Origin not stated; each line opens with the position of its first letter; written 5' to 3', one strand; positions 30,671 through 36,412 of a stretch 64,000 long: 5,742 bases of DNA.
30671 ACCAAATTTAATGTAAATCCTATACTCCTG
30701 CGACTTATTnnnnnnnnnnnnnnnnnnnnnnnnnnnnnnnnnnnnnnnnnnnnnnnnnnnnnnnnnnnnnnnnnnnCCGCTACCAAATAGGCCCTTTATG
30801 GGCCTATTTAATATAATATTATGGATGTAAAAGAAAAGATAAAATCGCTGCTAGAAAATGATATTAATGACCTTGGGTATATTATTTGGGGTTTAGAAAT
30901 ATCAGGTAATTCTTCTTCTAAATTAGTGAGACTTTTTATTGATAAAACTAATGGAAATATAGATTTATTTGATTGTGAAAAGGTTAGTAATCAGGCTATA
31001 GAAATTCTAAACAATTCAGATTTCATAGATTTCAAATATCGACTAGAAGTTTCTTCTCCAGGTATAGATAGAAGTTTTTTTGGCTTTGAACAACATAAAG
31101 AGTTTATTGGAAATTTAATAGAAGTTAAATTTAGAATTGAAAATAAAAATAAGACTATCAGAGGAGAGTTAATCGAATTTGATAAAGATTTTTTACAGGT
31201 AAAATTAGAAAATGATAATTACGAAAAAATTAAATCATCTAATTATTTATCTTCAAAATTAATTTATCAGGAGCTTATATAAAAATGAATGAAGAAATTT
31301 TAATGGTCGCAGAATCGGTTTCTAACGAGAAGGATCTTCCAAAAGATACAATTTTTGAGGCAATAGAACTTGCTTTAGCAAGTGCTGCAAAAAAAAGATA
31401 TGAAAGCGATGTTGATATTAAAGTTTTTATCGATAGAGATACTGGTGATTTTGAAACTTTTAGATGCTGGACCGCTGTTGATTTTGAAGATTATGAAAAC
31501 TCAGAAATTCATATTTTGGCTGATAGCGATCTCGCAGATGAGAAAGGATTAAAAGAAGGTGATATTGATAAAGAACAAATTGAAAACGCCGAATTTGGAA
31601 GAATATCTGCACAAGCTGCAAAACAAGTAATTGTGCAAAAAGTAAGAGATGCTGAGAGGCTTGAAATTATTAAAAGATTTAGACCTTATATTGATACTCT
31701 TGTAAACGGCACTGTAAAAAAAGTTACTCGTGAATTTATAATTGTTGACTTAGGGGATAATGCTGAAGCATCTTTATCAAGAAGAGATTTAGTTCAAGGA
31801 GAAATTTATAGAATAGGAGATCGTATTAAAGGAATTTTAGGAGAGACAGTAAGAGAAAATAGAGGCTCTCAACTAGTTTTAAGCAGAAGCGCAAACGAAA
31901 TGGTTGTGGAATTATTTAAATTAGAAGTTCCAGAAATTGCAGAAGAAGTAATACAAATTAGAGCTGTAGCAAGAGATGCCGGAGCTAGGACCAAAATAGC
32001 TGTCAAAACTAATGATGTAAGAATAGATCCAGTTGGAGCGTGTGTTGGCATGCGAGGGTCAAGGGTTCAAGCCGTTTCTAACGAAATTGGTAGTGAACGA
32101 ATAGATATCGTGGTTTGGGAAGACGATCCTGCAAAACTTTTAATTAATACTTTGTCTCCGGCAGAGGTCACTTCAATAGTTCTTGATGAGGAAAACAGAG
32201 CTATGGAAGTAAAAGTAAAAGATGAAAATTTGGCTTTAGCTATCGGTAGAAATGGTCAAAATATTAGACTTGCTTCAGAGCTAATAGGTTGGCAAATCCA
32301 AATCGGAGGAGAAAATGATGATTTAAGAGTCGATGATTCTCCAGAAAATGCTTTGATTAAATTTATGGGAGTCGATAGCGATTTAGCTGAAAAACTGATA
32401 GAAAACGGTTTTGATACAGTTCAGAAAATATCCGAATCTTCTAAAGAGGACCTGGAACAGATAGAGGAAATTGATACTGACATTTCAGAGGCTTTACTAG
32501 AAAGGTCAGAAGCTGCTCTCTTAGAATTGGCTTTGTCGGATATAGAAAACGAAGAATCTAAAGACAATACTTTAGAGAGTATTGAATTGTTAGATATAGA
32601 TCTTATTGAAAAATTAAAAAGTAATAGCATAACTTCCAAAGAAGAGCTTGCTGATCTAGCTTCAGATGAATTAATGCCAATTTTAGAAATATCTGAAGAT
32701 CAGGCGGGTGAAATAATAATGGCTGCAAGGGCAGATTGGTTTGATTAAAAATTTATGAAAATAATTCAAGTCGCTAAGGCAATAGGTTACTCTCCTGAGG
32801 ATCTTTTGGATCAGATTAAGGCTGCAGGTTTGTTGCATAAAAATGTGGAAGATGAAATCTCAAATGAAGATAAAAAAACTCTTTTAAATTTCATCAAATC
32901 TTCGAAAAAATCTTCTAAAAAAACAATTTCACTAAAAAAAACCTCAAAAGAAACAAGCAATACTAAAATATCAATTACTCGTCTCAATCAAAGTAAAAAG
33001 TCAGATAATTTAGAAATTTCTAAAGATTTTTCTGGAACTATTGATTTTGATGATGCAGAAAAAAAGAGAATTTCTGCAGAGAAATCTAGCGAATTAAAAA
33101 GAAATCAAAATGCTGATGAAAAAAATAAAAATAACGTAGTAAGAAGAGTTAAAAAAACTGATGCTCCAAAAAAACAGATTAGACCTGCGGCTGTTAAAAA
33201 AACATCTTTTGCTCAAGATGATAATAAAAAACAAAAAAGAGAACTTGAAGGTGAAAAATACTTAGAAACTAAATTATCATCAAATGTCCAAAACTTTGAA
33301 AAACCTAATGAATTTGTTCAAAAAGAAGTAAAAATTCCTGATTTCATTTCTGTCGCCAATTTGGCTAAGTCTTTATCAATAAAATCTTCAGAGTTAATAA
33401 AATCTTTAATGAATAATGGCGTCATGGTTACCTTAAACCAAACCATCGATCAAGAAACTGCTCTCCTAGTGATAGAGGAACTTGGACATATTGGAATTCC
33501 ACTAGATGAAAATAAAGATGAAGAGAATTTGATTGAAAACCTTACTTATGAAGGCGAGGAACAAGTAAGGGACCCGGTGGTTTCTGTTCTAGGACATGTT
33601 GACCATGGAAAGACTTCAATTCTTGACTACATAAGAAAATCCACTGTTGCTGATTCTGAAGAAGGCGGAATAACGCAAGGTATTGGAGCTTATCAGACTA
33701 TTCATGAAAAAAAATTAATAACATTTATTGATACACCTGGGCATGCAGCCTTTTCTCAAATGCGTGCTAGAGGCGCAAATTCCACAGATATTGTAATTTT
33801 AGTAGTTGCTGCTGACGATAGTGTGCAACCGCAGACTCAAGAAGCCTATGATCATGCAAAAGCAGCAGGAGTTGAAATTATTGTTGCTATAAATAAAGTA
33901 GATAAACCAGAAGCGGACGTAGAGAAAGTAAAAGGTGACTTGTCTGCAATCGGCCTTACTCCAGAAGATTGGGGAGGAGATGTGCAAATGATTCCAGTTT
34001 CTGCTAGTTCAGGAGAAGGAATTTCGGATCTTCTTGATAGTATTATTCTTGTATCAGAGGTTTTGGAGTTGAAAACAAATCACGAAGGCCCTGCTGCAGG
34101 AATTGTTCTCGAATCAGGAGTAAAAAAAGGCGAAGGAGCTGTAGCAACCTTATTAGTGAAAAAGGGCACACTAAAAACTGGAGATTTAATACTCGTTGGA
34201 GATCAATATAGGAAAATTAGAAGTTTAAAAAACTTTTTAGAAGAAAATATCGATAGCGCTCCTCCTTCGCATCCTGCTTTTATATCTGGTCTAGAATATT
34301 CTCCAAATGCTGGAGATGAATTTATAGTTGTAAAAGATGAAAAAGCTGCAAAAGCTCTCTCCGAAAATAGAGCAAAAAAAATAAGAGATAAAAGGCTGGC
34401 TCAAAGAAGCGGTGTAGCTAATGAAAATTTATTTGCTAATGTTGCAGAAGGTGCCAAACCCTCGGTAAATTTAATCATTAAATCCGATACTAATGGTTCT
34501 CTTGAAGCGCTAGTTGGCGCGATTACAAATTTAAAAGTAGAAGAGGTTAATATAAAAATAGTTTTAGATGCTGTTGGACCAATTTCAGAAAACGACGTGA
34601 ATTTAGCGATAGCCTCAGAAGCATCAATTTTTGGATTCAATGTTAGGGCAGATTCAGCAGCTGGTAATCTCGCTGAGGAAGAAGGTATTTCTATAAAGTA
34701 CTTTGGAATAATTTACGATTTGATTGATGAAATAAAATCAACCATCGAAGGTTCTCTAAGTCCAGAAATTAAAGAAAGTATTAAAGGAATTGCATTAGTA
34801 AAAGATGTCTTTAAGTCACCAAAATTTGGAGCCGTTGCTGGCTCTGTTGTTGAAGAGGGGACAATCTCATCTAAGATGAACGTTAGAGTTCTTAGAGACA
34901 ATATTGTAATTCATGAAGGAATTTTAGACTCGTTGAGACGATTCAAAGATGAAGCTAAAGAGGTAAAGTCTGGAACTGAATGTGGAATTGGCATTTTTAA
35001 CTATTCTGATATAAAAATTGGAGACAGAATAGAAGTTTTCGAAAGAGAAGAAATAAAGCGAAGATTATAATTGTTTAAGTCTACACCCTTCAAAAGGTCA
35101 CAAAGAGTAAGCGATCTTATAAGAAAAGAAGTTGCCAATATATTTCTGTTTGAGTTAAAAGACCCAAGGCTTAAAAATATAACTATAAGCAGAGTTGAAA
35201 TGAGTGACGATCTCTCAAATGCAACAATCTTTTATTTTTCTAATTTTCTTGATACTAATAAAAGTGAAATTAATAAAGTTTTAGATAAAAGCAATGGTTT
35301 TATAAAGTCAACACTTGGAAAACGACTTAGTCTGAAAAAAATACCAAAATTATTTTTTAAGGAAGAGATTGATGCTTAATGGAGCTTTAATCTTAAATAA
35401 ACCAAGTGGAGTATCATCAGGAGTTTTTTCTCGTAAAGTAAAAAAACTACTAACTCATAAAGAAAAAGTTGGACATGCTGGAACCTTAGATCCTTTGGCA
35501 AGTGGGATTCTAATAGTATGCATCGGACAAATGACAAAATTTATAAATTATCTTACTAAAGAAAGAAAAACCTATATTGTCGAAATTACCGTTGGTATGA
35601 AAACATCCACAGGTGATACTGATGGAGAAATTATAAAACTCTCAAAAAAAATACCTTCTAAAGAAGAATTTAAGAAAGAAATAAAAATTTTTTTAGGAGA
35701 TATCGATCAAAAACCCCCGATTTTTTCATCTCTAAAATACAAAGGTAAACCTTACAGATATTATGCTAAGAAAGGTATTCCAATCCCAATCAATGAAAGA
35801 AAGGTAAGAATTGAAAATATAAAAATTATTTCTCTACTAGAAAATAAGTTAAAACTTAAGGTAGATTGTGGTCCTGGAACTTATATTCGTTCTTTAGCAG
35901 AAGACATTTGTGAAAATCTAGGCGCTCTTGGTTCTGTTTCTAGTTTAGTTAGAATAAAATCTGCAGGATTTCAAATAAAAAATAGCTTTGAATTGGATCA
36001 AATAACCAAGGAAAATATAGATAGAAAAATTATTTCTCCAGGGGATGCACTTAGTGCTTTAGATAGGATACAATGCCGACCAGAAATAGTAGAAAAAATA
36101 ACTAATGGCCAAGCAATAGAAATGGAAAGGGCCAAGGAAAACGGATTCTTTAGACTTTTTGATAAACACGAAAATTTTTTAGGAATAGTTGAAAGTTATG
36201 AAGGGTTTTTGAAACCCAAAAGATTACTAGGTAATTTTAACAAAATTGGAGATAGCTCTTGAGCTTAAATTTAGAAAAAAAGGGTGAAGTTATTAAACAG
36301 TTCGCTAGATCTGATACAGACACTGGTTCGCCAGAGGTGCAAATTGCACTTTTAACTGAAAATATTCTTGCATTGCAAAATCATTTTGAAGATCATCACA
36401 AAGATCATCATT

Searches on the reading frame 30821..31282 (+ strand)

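Call 78: search_protein_families(library=pfam, proteins=[window:30821-31282:+], max_evalue=0.00001)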
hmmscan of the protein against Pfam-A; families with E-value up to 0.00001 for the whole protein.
window:30821-31282:+ (153 aa): 1 family
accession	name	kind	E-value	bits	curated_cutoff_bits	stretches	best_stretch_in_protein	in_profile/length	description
PF02576.22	RimP_N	-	2.1e-19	70.1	22.7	1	11-83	2-73/73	RimP N-terminal domain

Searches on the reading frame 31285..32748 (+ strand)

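Call 78: search_protein_families(library=pfam, proteins=[window:31285-32748:+], max_evalue=0.00001)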
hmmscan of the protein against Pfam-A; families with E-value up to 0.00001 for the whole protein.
window:31285-32748:+ (487 aa): 3 families
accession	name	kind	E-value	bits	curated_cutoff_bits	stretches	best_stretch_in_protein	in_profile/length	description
PF08529.16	NusA_N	-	6.6e-31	107.4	23.8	1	4-125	1-118/119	NusA N-terminal domain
PF13184.12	KH_5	-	4.5e-28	97.6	27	1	232-298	1-67/69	NusA-like KH domain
PF14520.12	HHH_5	-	1.8e-08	35.2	27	0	356-400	3-47/57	Helix-hairpin-helix domain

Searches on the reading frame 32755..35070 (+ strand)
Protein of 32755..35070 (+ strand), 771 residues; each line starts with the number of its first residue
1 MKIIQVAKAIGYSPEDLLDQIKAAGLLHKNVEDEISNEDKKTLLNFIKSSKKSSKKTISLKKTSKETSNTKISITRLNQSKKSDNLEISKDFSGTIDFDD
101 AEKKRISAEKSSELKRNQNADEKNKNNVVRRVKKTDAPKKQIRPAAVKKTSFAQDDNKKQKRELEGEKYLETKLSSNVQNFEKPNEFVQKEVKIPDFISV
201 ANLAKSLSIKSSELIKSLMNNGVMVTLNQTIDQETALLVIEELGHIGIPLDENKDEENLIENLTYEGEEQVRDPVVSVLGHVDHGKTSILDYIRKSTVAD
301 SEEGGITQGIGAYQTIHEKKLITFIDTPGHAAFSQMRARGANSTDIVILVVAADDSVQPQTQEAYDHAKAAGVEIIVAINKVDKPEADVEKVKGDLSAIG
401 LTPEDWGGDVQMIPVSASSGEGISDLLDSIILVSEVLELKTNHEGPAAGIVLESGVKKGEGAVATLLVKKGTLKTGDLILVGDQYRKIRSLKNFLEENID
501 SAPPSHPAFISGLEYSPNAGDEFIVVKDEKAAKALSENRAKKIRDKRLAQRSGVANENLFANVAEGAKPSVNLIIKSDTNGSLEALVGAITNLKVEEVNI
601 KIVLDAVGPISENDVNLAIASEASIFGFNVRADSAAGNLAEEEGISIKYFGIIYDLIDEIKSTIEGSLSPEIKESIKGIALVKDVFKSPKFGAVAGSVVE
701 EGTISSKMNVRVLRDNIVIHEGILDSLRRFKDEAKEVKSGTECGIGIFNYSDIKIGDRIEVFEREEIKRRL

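Call 78: search_protein_families(library=pfam, proteins=[window:32755-35070:+], max_evalue=0.00001)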
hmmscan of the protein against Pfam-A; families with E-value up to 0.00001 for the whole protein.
window:32755-35070:+ (771 aa): 6 families
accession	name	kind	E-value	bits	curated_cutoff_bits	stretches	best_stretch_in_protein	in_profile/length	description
PF11987.13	IF-2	-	3.9e-35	120.7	27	1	546-661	2-117/117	Translation-initiation factor 2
PF00009.33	GTP_EFTU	-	1.8e-34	119.4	26.5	1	276-431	6-183/188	Elongation factor Tu GTP binding domain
PF22042.2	EF-G_D2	-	5.5e-18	65.3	27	1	446-526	1-84/84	Elongation factor G domain 2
PF04760.21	IF2_N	-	1.2e-17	63.9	25.3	1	195-245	1-52/53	Translation initiation factor IF-2, N-terminal region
PF03144.31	GTP_EFTU_D2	-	1.2e-09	38.9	30.3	0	692-758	1-71/73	Elongation factor Tu domain 2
PF01926.29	MMR_HSR1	-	1.5e-08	35.2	21.9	1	276-381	2-113/113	50S ribosome-binding GTPase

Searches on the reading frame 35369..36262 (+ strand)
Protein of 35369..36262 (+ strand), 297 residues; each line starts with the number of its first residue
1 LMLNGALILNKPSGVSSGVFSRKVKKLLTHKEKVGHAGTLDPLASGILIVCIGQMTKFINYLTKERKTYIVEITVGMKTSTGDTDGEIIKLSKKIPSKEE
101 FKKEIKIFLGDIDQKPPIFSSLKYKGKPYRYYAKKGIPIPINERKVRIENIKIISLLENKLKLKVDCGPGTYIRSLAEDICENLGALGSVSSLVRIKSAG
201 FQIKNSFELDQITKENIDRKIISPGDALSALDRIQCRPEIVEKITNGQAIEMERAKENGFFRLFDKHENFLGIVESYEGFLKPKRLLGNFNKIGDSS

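Call 78: search_protein_families(library=pfam, proteins=[window:35369-36262:+], max_evalue=0.00001)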
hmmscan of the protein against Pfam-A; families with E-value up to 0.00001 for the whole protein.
window:35369-36262:+ (297 aa): 2 families
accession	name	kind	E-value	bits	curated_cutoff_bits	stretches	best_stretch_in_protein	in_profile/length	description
PF01509.24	TruB_N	-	6.3e-47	160.1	27.3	1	28-173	3-149/149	TruB family pseudouridylate synthase (N terminal domain)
PF09157.17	TruB-C_2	-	5.9e-09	36.2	21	1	241-287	10-57/57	Pseudouridine synthase II TruB, C-terminal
